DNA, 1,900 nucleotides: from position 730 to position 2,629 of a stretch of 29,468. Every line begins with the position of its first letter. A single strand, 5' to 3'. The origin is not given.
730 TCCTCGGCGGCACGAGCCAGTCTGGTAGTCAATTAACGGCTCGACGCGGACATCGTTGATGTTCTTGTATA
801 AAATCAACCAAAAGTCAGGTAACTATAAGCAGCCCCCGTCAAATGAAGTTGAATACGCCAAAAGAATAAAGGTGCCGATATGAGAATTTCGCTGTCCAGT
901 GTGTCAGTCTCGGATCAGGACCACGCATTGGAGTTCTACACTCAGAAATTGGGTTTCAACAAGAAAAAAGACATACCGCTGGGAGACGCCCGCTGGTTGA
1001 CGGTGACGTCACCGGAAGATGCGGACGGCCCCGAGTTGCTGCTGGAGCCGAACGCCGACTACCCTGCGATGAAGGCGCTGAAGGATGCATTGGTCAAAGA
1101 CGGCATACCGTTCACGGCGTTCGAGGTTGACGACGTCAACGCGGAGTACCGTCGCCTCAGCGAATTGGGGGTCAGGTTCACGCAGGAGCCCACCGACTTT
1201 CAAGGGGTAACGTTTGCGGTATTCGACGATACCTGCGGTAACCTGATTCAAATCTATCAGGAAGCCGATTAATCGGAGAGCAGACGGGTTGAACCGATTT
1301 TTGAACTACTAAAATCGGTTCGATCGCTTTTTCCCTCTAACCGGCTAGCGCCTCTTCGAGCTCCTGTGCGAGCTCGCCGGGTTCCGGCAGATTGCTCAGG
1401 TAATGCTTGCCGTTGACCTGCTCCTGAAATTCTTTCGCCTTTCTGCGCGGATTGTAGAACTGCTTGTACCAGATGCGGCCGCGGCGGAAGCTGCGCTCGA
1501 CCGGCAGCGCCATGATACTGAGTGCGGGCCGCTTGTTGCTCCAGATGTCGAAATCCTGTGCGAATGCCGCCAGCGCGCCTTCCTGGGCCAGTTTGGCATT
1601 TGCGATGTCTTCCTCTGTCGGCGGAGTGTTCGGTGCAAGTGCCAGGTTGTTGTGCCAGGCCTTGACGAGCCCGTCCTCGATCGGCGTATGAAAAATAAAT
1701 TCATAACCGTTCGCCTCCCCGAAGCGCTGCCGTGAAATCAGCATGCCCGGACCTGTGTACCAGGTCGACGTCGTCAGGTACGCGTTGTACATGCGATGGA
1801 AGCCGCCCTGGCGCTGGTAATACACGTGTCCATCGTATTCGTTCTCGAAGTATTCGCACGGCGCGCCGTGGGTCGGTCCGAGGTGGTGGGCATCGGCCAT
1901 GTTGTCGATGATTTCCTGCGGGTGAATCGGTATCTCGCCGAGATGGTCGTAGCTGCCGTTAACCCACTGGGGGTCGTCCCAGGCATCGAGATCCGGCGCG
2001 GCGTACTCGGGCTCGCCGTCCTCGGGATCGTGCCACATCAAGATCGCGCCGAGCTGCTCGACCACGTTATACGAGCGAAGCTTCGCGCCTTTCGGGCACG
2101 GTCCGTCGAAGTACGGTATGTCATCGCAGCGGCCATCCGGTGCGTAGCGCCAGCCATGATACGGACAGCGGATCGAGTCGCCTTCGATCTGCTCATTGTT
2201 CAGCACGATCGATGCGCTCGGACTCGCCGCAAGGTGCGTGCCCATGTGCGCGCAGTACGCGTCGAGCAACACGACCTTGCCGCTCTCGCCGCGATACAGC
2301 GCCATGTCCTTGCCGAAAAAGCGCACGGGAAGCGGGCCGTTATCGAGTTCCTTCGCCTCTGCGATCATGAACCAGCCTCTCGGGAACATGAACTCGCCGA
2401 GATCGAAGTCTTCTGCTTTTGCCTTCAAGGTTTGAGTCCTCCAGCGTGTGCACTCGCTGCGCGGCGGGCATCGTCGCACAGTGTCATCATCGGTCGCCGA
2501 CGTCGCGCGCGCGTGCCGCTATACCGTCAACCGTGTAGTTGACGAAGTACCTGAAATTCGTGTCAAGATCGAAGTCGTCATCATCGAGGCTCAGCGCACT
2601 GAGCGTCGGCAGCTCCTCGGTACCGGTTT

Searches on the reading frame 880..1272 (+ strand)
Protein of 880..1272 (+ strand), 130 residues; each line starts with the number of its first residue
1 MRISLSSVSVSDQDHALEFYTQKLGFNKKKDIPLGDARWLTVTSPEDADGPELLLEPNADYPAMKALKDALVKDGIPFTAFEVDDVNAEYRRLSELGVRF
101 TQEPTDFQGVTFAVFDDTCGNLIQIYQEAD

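Call 89: search_protein_families(library=pfam, proteins=[window:880-1272:+], max_evalue=0.01)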
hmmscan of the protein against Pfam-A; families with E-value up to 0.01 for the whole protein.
window:880-1272:+ (130 aa): 3 families
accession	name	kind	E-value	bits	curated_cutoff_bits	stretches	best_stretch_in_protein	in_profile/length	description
PF00903.31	Glyoxalase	-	4.4e-18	66.3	20.6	1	8-125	7-121/121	Glyoxalase/Bleomycin resistance protein/Dioxygenase superfamily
PF13669.12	Glyoxalase_4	-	1.1e-05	26.1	27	1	10-105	7-98/109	Glyoxalase/Bleomycin resistance protein/Dioxygenase superfamily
PF18029.7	Glyoxalase_6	-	0.0019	19.2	23.6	1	9-125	5-105/106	Glyoxalase-like domain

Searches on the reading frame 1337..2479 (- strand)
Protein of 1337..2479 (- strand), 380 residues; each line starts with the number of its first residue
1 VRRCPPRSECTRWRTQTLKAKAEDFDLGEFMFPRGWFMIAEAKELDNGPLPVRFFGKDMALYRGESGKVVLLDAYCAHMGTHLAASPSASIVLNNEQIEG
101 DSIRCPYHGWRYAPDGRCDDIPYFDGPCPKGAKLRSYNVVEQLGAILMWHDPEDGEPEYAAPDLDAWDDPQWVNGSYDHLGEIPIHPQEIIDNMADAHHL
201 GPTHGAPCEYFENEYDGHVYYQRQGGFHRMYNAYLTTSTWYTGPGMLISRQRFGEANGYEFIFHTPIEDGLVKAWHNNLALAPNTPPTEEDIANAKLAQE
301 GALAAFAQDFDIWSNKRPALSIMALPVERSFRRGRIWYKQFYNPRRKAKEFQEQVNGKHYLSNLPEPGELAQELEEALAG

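Call 12: search_protein_families(library=pfam, proteins=[window:1337-2479:-])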
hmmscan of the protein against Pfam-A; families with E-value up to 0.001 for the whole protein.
window:1337-2479:- (380 aa): 2 families
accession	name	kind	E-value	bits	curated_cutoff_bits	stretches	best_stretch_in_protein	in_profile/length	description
PF19298.5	KshA_C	-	2.4e-49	168.7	23.3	1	148-342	1-207/207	3-Ketosteroid 9alpha-hydroxylase C-terminal domain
PF00355.32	Rieske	-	1.9e-17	63.4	20.3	1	36-125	2-82/88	Rieske [2Fe-2S] domain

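Call 34: search_protein_families(library=ncbifam, proteins=[window:1337-2479:-], max_evalue=0.00001)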
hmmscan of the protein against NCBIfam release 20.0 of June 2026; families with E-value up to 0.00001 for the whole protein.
window:1337-2479:- (380 aa): 1 family
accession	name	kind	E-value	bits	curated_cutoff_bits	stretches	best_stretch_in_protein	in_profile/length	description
NF052579.1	BetMthstMoxSdmAMthl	equivalog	2.2e-12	46.6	600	1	36-154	18-128/351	4beta-methylsterol monooxygenase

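Call 85: search_solved_structures(query=window:1337-2479:-, max_evalue=1e-10)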
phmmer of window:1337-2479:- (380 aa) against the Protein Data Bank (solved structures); distinct sequences matched with E-value up to 1e-10: 9.
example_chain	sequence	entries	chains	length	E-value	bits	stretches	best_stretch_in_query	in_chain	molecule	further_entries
4qdc_A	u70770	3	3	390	1.3e-36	129.6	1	31-343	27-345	3-ketosteroid 9alpha-hydroxylase oxygenase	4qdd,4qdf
2zyl_A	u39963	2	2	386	4e-32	114.8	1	25-343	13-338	POSSIBLE OXIDOREDUCTASE | 3-ketosteroid-9-alpha-monooxygenase oxygenase subunit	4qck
4qdf_B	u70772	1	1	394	6.4e-31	110.8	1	31-343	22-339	3-ketosteroid 9alpha-hydroxylase oxygenase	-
7qwt_A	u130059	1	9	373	6e-16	61.5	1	32-206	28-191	Rieske (2Fe-2S) domain protein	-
3gb4_A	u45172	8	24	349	4.3e-14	55.4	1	34-207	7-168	DdmC | Dicamba O-demethylase, oxygenase component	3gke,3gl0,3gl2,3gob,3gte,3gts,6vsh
7fhr_A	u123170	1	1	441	1.5e-13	53.6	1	35-165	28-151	Putative Phthalate 4,5-dioxygenase, subunit alpha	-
6wn3_A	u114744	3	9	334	2e-13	53.2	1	31-204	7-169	SxtT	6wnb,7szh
6wnc_A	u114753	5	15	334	3.4e-13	52.5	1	31-204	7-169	SxtDIOX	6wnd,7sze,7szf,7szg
9ina_A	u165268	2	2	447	7.6e-11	44.7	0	37-164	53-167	Rieske (2Fe-2S) domain protein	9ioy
